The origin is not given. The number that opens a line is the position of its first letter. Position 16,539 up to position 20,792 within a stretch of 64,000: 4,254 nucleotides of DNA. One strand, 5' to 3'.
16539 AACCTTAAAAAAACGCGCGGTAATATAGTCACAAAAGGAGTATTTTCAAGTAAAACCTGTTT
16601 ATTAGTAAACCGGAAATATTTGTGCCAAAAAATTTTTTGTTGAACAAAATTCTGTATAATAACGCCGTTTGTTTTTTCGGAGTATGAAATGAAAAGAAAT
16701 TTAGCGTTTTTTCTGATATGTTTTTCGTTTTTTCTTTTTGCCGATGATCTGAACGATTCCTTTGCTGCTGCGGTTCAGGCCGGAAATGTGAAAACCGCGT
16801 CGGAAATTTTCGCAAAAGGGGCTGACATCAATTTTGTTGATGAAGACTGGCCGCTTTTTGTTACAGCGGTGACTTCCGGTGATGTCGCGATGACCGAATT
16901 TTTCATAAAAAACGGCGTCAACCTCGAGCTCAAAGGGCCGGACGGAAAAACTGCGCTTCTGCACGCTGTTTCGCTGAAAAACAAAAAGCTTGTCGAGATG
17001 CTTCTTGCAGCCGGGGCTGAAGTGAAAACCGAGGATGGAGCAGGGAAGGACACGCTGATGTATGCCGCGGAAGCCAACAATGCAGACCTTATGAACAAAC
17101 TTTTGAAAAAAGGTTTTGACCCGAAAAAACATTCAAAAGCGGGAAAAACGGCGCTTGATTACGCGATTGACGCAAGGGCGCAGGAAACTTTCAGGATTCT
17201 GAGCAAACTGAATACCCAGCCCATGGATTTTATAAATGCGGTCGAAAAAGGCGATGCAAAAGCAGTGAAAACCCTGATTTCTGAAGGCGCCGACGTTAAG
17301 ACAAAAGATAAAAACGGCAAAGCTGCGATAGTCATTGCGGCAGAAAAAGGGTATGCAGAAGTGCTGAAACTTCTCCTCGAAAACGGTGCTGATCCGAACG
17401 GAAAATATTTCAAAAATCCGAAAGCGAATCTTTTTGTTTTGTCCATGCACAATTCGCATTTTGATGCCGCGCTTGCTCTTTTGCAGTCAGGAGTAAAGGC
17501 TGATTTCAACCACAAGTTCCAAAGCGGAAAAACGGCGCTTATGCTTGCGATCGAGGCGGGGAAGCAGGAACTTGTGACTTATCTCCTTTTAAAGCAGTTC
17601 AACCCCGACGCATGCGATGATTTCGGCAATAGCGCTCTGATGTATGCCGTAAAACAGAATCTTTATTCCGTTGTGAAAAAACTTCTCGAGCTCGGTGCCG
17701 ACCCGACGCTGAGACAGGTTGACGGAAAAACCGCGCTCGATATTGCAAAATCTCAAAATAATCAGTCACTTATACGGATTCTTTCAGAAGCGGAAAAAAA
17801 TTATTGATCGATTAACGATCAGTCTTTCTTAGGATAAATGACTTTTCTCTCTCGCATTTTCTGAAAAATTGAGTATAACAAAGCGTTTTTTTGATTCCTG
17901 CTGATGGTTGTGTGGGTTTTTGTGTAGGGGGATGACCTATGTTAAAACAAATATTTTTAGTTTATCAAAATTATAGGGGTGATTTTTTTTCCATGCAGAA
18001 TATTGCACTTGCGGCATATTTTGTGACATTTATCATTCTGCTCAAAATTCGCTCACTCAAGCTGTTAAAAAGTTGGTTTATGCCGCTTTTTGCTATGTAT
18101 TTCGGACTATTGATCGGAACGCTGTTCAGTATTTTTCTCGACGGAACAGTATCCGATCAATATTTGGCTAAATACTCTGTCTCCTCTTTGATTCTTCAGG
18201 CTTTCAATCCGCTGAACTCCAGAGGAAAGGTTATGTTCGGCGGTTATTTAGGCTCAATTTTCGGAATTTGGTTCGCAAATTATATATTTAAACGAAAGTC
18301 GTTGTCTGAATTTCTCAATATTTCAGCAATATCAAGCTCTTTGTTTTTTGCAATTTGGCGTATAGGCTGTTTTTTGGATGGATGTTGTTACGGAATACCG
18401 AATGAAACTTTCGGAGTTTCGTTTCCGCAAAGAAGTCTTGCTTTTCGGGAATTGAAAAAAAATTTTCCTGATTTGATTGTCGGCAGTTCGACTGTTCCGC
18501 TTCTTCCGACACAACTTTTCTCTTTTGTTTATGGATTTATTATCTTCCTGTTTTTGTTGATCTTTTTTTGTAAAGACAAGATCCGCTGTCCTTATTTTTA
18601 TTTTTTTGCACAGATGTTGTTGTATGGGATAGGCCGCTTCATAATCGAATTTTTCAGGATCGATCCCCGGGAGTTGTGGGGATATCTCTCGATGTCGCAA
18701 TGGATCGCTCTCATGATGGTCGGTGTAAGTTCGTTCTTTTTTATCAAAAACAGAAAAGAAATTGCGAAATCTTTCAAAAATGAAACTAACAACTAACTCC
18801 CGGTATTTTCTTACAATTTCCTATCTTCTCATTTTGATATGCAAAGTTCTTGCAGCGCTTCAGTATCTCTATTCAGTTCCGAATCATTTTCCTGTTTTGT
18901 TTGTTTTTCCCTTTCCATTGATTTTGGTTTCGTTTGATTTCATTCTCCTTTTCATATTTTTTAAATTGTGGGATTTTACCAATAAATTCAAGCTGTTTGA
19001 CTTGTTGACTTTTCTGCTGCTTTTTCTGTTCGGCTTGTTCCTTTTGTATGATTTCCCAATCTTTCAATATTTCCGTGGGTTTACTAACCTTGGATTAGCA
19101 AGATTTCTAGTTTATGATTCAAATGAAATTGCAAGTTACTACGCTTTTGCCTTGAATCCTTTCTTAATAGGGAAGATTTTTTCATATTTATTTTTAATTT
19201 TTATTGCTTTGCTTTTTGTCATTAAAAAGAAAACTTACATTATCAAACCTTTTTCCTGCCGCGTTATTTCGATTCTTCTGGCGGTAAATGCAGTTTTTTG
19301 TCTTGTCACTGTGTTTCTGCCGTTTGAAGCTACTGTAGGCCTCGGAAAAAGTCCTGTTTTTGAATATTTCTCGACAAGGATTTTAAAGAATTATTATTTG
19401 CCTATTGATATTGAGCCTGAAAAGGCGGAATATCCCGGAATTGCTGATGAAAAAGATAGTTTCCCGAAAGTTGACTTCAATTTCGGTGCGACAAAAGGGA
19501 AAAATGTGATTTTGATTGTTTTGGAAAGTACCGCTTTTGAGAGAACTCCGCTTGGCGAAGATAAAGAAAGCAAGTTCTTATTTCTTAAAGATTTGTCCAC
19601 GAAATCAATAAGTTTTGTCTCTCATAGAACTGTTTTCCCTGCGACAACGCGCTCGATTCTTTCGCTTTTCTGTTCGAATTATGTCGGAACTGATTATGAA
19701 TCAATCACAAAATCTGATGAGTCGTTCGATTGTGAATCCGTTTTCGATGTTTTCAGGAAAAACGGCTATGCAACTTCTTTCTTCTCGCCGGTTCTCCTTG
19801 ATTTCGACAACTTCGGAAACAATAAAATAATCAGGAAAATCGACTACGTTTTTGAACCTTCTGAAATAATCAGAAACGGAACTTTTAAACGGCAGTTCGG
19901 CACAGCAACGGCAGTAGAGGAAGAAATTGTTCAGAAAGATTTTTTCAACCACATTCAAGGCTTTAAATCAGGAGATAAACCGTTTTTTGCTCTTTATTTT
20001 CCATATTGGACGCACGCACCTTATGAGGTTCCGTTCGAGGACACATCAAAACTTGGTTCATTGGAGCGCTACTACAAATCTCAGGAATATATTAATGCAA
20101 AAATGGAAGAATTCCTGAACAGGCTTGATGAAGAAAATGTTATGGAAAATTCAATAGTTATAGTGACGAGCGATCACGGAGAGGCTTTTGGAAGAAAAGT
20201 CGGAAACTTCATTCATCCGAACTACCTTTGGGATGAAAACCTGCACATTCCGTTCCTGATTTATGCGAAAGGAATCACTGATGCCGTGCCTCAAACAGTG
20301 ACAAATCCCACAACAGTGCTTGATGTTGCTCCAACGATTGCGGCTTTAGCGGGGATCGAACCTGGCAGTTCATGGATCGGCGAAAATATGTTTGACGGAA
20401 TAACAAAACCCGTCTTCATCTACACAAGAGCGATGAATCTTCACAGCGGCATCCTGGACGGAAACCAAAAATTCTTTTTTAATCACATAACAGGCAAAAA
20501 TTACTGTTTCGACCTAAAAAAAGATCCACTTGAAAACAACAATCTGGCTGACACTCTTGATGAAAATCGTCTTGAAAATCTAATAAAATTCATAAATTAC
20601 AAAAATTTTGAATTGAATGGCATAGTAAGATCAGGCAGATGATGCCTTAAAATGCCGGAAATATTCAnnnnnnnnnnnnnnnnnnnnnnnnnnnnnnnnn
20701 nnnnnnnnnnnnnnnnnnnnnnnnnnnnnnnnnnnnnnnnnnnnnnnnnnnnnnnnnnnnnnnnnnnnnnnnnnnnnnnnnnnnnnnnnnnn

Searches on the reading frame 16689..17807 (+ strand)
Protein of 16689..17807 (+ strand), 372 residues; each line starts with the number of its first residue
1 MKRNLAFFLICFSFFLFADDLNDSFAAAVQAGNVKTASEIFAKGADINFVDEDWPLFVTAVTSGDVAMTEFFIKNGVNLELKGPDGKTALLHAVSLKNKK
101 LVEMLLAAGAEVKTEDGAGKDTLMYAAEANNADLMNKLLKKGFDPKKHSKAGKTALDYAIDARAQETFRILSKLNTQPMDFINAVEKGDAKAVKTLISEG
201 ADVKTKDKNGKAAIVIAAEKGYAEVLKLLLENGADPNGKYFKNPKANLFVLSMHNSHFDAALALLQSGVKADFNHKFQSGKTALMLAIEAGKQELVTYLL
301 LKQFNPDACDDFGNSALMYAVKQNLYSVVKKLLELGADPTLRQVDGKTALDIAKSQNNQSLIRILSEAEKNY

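Call 63: search_protein_families(library=pfam, proteins=[window:16689-17807:+], max_evalue=0.0001)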
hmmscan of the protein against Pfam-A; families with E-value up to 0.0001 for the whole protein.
window:16689-17807:+ (372 aa): 7 families
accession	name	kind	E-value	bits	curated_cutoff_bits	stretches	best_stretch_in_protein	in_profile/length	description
PF12796.13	Ank_2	-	2.7e-50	169.3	27.3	4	252-342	5-89/90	Ankyrin repeats (3 copies)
PF00023.36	Ank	-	1.9e-39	131.9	21.1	0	313-342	2-31/33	Ankyrin repeat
PF13857.12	Ank_5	-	6.1e-36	122.5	27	2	303-353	6-56/56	Ankyrin repeats (many copies)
PF13637.12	Ank_4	-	1.8e-30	104.8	22.7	1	286-333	3-50/50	Ankyrin repeats (many copies)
PF13606.12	Ank_3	-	1.9e-28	95.4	22.3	0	312-339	1-28/30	Ankyrin repeat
PF24521.3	Ank_KRIT1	-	7e-10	39.2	80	0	174-243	15-80/149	KRIT1 ankyrin-repeats domain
PF23745.1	ANK_LRRK2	-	1.2e-09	38.5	27.5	0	58-143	36-118/130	LRRK2 ANK repeat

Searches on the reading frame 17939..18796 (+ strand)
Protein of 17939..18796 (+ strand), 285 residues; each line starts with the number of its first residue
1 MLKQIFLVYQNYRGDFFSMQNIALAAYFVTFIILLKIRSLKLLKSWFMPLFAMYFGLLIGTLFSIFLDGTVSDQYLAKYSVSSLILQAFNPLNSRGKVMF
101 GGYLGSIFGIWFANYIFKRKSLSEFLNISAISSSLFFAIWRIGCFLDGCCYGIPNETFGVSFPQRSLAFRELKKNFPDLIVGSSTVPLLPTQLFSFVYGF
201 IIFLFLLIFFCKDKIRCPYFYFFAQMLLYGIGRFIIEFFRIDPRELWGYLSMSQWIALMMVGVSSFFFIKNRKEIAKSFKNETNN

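Call 63: search_protein_families(library=pfam, proteins=[window:17939-18796:+], max_evalue=0.0001)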
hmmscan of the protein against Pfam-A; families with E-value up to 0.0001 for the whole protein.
window:17939-18796:+ (285 aa): 1 family
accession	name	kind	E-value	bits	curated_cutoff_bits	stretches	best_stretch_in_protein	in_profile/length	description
PF01790.23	LGT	-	2.7e-26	92.8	24.9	1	50-269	50-239/240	Prolipoprotein diacylglyceryl transferase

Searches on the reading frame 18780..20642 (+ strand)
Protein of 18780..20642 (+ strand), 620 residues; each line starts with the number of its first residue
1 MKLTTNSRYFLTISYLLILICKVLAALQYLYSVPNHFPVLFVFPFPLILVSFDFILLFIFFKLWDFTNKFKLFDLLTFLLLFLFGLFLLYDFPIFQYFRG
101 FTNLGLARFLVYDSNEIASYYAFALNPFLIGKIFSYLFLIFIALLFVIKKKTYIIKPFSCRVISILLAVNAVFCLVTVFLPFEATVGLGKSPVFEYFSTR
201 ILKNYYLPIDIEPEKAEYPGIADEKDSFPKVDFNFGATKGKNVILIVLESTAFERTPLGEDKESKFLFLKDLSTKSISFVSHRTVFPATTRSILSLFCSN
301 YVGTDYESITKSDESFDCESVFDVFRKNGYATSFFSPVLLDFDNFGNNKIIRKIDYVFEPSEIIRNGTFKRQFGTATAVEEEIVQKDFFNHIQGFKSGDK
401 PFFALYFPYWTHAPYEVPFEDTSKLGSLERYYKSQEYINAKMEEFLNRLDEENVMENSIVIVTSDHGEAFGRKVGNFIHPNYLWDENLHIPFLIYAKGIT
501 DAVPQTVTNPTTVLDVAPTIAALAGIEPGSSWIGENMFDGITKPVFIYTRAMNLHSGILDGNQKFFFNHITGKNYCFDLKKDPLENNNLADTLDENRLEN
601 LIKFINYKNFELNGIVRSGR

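Call 63: search_protein_families(library=pfam, proteins=[window:18780-20642:+], max_evalue=0.0001)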
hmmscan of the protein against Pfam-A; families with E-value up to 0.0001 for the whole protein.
window:18780-20642:+ (620 aa): 2 families
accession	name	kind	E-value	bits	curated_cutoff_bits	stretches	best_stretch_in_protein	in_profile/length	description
PF00884.28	Sulfatase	-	1.5e-32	113.6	25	1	241-526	1-301/301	Sulfatase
PF02995.22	DUF229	-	4.6e-08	32.6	25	1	430-473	305-348/496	Protein of unknown function (DUF229)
